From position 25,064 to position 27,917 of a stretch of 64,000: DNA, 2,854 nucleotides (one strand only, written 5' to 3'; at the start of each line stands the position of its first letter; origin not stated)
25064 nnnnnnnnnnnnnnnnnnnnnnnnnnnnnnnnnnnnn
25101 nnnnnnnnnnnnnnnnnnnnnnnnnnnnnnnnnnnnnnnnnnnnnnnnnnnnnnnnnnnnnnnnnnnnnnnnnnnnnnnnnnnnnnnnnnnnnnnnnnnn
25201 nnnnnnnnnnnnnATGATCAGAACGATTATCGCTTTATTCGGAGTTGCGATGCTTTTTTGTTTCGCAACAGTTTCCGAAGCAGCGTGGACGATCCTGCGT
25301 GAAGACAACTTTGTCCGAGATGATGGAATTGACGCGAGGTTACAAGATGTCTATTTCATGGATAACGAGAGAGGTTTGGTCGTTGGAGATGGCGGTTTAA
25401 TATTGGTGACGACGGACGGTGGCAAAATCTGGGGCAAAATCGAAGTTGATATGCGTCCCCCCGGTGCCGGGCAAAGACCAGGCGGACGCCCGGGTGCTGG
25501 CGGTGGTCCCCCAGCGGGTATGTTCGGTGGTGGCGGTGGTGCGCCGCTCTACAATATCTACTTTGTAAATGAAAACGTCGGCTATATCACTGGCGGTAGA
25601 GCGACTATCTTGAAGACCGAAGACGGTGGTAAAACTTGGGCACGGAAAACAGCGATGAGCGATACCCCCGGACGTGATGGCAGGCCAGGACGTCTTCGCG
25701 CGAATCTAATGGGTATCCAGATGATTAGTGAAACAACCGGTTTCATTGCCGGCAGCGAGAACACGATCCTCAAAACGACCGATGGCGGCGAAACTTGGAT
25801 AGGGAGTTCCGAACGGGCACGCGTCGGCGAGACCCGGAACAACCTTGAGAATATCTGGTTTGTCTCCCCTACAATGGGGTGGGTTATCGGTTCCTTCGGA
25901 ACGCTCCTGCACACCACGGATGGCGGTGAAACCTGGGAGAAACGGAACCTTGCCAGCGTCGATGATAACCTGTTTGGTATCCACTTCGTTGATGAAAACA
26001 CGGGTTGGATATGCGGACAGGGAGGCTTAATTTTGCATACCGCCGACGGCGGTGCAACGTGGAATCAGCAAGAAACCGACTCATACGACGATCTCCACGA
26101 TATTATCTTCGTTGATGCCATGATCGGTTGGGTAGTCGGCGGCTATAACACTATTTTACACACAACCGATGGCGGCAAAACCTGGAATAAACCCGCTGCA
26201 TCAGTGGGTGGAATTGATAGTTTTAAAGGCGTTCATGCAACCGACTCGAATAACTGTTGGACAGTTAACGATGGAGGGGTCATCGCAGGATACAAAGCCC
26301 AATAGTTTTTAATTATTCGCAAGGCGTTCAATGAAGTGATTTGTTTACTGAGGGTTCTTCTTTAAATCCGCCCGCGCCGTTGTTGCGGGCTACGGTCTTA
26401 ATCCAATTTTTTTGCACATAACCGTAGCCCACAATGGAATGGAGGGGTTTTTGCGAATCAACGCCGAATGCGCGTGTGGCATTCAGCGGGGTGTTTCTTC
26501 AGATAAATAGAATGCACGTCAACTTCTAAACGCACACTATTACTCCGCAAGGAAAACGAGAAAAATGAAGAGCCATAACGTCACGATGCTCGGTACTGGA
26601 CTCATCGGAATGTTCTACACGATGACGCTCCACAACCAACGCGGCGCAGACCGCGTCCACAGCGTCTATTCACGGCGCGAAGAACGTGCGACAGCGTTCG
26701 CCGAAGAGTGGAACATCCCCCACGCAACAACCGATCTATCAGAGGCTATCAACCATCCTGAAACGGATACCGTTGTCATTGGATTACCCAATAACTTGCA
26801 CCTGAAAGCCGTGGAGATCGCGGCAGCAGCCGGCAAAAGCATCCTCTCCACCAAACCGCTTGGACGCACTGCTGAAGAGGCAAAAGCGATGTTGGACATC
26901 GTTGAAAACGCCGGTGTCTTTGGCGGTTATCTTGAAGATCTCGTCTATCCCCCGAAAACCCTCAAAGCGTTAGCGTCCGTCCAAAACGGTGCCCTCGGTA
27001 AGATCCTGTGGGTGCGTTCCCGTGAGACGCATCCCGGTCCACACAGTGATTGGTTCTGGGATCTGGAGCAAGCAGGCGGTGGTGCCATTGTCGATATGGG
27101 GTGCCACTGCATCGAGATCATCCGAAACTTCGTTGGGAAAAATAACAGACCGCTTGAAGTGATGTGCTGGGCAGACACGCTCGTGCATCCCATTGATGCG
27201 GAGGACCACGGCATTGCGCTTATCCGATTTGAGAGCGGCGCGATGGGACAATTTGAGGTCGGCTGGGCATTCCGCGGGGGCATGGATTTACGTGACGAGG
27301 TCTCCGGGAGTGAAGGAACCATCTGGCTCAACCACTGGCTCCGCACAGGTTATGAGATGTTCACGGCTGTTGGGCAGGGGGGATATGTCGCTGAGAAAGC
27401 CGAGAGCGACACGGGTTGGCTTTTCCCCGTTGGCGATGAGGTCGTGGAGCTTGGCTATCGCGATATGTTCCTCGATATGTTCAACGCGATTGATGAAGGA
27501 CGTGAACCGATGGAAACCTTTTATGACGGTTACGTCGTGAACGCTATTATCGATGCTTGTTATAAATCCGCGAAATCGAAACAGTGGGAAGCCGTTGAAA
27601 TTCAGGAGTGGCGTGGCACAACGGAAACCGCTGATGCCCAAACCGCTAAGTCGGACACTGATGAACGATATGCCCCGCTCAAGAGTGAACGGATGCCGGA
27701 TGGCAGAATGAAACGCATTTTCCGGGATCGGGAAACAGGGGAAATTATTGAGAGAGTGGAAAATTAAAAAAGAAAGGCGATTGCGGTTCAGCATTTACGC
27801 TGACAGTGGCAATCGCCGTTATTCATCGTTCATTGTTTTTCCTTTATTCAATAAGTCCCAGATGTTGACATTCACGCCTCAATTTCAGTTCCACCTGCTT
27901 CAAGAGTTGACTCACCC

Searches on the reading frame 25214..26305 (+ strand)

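Call 10: search_protein_families(library=pfam, proteins=[window:25214-26305:+])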
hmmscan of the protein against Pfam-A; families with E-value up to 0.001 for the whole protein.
window:25214-26305:+ (363 aa): 4 families
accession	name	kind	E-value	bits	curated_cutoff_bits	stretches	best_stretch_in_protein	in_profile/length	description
PF14870.12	PSII_BNR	-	1.3e-45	156.4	27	5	207-285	16-96/303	Photosynthesis system II assembly factor YCF48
PF02012.26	BNR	-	1.6e-11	42.8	27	0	233-243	2-12/12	BNR/Asp-box repeat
PF15902.12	Sortilin-Vps10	-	8.9e-11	41.7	33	1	230-334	2-119/446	Sortilin, neurotensin receptor 3,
PF24316.1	Tli3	-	5.4e-06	27.2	27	0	311-328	83-98/129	T6SS Tli3 immunity protein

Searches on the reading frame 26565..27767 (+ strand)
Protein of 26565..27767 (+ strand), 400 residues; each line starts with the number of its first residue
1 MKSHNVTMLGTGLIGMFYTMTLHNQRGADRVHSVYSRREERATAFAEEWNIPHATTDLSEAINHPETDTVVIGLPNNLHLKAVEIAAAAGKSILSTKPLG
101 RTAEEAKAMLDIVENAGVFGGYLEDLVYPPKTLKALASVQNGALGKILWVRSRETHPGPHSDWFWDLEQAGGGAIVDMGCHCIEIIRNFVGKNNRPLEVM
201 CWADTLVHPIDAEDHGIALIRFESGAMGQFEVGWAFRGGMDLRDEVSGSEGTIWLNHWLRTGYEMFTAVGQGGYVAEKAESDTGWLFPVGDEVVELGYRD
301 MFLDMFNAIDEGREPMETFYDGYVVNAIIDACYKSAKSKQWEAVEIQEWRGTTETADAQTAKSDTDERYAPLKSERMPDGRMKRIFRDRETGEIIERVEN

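Call 10: search_protein_families(library=pfam, proteins=[window:26565-27767:+])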
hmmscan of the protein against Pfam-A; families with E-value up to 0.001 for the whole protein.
window:26565-27767:+ (400 aa): 3 families
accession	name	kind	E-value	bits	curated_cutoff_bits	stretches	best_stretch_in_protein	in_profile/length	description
PF22725.1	GFO_IDH_MocA_C3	-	6e-28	97.8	27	1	134-253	3-123/124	GFO/IDH/MocA C-terminal domain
PF02894.22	GFO_IDH_MocA_C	-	4.8e-20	72.7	22.9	1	139-341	4-215/218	Oxidoreductase family, C-terminal alpha/beta domain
PF01408.29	GFO_IDH_MocA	-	5.9e-19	69.4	24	1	5-118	2-114/120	Oxidoreductase family, NAD-binding Rossmann fold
